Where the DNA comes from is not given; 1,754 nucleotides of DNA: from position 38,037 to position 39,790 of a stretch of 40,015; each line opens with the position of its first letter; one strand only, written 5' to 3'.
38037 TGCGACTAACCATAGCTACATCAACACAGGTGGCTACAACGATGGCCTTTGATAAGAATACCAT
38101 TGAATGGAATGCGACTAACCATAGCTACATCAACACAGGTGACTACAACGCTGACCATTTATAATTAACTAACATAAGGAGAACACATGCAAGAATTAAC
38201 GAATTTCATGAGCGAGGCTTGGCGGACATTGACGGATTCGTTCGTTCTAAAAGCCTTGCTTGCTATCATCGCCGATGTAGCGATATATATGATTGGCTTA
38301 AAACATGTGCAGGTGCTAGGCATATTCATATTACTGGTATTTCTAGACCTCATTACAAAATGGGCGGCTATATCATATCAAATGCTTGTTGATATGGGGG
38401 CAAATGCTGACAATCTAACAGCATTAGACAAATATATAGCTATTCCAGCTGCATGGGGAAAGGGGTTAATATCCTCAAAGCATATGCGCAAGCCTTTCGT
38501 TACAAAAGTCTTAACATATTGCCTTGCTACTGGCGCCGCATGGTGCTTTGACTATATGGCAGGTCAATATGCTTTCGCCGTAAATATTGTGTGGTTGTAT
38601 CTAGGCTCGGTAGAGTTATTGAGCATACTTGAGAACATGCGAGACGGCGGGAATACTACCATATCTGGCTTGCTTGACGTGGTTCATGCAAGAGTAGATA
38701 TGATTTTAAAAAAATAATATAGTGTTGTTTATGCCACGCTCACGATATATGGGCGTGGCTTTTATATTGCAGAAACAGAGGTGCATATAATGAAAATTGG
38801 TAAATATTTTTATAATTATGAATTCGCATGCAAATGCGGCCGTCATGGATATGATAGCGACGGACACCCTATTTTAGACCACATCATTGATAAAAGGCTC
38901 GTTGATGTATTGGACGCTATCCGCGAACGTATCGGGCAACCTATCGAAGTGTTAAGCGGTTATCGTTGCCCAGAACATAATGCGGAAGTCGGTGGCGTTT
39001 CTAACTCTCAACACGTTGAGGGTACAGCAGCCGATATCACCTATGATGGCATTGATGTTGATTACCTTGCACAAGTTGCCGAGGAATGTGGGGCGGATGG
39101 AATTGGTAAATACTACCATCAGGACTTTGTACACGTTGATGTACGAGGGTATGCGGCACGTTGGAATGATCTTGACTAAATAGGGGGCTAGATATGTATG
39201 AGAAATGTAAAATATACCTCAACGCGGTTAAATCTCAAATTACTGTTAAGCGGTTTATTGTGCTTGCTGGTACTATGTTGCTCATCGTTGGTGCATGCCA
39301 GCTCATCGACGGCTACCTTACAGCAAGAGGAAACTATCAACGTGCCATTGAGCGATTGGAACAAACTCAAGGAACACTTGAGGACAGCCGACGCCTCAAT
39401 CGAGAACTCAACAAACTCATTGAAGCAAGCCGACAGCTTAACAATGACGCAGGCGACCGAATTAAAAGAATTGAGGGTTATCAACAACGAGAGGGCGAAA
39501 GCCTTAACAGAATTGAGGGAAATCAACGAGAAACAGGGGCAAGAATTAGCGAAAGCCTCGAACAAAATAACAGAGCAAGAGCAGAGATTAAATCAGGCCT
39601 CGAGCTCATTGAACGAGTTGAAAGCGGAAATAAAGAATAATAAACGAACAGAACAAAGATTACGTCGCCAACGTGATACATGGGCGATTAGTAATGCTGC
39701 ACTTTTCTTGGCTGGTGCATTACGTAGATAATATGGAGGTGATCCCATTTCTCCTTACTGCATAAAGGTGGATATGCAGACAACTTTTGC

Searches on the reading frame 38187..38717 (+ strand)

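Call 61: search_protein_families(library=phrogs, proteins=[window:38187-38717:+], max_evalue=0.00001)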
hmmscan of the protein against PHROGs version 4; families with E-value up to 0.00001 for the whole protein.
window:38187-38717:+ (176 aa): 1 family
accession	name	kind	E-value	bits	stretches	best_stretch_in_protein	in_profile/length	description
phrog_199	-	lysis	3.3e-06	27.1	0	26-167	13-125/545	holin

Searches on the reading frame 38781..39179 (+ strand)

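Call 61: search_protein_families(library=phrogs, proteins=[window:38781-39179:+], max_evalue=0.00001)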
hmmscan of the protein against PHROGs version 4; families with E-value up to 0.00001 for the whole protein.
window:38781-39179:+ (132 aa): 3 families
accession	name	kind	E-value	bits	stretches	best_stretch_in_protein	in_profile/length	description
phrog_894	-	lysis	1.1e-42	147.4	1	3-129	43-174/389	endolysin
phrog_17373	-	other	7.3e-17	62.8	1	38-130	39-130/224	peptidase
phrog_25247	-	other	2.2e-09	37.9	1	40-129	424-510/520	peptidase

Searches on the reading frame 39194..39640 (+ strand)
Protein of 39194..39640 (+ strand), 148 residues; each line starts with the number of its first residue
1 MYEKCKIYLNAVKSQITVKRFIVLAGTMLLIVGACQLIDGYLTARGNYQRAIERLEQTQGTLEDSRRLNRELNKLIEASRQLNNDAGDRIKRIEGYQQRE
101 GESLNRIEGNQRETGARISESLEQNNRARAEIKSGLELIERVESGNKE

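Call 61: search_protein_families(library=phrogs, proteins=[window:39194-39640:+], max_evalue=0.00001)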
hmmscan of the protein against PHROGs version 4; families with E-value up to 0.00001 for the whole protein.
window:39194-39640:+ (148 aa): 1 family
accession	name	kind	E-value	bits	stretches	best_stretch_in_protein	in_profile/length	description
phrog_18860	-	unknown function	3e-37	128.6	1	1-148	1-132/141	-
